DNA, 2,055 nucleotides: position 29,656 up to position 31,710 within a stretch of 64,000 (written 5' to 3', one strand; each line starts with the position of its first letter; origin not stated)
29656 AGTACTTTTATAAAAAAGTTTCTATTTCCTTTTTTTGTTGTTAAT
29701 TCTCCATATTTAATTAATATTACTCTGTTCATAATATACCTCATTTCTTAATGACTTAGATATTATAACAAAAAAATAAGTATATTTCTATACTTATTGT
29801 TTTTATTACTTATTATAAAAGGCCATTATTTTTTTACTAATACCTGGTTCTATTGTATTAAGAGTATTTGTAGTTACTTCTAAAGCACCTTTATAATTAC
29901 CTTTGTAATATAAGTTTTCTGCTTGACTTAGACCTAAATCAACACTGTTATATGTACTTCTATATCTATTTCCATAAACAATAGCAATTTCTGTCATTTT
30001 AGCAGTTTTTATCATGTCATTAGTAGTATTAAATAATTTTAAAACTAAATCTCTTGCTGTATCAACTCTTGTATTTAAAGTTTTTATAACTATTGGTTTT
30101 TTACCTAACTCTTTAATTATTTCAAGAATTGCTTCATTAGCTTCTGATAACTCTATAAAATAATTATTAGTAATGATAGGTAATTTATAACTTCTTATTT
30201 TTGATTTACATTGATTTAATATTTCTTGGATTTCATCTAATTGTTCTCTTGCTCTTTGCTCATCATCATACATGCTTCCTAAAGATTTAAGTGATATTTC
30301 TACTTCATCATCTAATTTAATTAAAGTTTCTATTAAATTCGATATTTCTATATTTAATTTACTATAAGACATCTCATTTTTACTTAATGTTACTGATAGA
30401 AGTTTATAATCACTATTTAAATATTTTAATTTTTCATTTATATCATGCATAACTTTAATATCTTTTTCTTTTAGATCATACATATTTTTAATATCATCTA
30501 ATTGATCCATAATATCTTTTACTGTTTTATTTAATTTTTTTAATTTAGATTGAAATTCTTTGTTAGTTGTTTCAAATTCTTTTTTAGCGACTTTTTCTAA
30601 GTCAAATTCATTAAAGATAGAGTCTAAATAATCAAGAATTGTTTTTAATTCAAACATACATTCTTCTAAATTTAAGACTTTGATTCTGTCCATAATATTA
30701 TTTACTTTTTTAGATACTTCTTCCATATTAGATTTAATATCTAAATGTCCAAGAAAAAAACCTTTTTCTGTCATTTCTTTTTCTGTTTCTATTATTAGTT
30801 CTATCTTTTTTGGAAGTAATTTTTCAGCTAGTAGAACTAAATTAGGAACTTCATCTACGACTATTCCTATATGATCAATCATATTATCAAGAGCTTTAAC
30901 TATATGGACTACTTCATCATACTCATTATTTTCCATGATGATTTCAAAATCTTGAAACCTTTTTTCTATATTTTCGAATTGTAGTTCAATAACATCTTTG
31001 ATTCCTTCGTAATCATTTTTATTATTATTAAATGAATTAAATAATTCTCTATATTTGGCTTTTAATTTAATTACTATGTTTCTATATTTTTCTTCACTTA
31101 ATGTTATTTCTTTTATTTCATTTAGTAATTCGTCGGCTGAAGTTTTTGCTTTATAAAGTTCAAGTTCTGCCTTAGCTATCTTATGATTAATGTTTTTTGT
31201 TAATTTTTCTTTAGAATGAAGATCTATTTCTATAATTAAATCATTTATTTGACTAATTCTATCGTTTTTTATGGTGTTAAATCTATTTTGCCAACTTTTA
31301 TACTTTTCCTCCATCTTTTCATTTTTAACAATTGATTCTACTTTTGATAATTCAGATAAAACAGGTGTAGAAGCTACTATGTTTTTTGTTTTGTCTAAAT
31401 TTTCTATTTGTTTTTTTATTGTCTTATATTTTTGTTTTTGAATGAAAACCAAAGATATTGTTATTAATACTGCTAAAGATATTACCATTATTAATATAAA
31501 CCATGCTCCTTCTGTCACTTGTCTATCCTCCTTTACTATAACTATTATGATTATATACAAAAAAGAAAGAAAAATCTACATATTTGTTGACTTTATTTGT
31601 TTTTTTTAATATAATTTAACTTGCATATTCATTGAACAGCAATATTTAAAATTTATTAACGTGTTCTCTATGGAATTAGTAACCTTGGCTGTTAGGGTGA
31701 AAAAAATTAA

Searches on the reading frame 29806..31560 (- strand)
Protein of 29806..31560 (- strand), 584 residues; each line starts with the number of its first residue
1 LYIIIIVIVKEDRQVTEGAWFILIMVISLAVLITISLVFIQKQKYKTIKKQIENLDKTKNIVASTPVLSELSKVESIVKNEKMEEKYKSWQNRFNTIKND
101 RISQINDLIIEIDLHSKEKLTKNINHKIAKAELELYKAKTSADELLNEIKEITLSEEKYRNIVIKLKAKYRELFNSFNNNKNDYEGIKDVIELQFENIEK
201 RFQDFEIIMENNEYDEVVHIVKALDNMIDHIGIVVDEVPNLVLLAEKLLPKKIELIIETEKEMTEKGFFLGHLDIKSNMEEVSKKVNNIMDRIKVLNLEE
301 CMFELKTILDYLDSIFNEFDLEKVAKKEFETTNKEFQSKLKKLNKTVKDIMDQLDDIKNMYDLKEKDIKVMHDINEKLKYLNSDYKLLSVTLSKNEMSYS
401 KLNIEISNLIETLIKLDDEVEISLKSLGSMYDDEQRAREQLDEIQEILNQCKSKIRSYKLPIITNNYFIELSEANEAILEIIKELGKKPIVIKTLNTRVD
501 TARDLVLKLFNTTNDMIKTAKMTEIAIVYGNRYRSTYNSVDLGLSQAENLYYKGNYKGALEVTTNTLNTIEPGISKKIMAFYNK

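Call 32: search_protein_families(library=pfam, proteins=[window:29806-31560:-], max_evalue=0.00001)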
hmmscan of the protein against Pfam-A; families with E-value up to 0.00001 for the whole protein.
window:29806-31560:- (584 aa): 1 family
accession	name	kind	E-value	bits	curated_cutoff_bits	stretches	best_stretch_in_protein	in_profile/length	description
PF06160.17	EzrA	-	7.1e-102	341.9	39.6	1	22-582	1-557/557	Septation ring formation regulator, EzrA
